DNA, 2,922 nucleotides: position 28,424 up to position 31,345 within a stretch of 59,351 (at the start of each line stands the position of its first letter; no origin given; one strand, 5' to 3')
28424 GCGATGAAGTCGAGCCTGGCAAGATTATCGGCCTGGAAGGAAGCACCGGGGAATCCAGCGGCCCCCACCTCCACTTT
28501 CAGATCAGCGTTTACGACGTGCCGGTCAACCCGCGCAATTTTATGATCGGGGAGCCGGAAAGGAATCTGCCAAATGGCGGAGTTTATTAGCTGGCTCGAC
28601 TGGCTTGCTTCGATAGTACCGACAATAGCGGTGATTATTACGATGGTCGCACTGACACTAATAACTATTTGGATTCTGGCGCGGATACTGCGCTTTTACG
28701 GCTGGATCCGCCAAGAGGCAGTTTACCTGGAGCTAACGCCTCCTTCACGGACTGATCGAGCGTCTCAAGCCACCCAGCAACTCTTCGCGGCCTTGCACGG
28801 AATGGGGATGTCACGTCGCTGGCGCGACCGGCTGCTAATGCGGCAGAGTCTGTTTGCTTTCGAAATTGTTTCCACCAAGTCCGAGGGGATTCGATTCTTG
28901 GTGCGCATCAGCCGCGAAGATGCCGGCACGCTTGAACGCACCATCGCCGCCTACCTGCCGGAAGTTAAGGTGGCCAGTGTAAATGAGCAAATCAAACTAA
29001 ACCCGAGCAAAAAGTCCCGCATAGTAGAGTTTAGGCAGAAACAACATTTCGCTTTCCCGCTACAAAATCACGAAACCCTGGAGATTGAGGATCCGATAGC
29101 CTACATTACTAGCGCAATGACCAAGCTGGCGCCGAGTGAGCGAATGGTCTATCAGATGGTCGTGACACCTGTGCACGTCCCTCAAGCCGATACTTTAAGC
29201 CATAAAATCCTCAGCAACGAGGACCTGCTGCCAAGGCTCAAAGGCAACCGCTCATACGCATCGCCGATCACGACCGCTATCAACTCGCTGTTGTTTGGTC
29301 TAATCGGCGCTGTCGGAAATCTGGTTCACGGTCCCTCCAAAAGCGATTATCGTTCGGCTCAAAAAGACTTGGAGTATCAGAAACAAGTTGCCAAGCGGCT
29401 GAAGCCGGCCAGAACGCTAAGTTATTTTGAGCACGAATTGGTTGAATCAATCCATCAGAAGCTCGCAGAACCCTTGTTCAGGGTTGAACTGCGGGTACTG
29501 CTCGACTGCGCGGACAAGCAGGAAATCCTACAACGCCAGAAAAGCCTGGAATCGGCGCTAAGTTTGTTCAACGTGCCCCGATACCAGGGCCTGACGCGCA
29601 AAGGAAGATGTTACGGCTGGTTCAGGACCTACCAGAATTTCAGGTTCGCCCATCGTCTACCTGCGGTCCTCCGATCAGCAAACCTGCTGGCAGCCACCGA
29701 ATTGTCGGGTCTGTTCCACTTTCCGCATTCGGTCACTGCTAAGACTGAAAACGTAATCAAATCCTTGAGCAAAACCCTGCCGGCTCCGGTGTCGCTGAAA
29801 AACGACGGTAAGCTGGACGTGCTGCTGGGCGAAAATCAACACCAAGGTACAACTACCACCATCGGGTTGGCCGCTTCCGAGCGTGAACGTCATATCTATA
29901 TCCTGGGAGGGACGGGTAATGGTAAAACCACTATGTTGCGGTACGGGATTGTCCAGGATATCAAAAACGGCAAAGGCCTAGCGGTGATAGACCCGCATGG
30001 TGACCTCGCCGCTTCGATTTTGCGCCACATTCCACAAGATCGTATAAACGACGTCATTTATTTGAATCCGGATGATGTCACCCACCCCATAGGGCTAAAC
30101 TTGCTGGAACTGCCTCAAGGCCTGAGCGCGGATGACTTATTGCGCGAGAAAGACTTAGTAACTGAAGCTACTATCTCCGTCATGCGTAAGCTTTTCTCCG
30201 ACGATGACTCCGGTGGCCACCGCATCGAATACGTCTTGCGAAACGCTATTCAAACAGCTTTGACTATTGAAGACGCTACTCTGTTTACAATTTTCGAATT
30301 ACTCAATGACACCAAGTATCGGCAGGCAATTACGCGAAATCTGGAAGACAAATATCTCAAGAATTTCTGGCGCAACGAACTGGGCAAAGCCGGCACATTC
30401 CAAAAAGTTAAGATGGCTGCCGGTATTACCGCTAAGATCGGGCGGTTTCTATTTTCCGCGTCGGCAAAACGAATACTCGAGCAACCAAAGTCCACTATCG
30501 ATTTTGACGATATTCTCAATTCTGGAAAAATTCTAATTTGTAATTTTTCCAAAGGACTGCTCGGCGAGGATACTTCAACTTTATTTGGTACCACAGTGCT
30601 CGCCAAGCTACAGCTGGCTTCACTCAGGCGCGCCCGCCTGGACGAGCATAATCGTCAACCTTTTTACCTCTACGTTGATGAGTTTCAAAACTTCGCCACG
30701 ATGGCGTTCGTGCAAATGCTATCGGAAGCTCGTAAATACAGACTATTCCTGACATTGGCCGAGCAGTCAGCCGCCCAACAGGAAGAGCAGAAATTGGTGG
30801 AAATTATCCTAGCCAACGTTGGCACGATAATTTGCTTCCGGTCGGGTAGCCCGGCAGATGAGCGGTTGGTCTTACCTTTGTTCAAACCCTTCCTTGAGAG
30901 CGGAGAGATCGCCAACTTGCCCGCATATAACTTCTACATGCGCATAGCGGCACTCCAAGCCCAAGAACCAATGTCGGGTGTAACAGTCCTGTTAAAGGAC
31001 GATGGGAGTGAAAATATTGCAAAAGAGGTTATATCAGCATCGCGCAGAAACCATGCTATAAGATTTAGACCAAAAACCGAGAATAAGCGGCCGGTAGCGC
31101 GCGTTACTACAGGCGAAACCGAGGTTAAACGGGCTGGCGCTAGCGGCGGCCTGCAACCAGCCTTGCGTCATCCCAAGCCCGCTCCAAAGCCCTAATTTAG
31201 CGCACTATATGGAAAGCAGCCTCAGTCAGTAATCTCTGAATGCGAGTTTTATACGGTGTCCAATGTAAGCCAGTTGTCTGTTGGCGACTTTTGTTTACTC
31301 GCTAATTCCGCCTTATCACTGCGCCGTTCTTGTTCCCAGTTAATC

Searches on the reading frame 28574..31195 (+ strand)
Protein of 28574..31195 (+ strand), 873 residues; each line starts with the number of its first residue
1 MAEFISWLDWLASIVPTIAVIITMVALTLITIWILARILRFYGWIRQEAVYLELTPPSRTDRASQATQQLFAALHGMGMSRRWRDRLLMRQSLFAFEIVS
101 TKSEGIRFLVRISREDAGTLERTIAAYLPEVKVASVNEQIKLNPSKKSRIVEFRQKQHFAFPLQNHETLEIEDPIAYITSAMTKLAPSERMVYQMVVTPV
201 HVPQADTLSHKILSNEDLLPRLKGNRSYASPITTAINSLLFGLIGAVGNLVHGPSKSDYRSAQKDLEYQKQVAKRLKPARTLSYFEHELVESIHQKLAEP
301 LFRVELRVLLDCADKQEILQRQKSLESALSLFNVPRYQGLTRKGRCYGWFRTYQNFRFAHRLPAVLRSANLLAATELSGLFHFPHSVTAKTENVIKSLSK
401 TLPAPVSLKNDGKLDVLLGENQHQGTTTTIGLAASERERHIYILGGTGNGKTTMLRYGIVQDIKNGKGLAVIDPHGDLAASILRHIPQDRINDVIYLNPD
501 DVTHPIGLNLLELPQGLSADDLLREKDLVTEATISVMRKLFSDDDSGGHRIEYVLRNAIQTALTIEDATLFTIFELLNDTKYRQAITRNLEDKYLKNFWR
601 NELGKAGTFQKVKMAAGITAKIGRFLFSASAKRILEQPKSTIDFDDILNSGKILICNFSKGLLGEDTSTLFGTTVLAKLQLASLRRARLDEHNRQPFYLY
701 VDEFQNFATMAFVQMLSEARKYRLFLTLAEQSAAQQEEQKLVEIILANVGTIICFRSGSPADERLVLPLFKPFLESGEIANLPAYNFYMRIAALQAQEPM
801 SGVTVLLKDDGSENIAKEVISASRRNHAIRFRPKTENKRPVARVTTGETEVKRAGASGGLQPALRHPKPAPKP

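Call 58: search_protein_families(library=pfam, proteins=[window:28574-31195:+], max_evalue=0.001)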
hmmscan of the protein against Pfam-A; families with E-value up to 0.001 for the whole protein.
window:28574-31195:+ (873 aa): 4 families
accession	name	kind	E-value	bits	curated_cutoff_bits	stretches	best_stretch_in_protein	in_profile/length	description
PF01935.23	DUF87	-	8.2e-07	29.8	23.2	1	424-660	8-203/220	Helicase HerA, central domain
PF10412.15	TrwB_AAD_bind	-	1.9e-06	27.5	20.5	1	428-499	5-70/387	Type IV secretion-system coupling protein DNA-binding domain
PF12696.13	TraG-D_C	-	1.2e-05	25.6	22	1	696-759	1-68/126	TraM recognition site of TraD and TraG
PF02534.20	T4SS-DNA_transf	-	0.00024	20.5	20.1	0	439-504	45-107/468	Type IV secretory system Conjugative DNA transfer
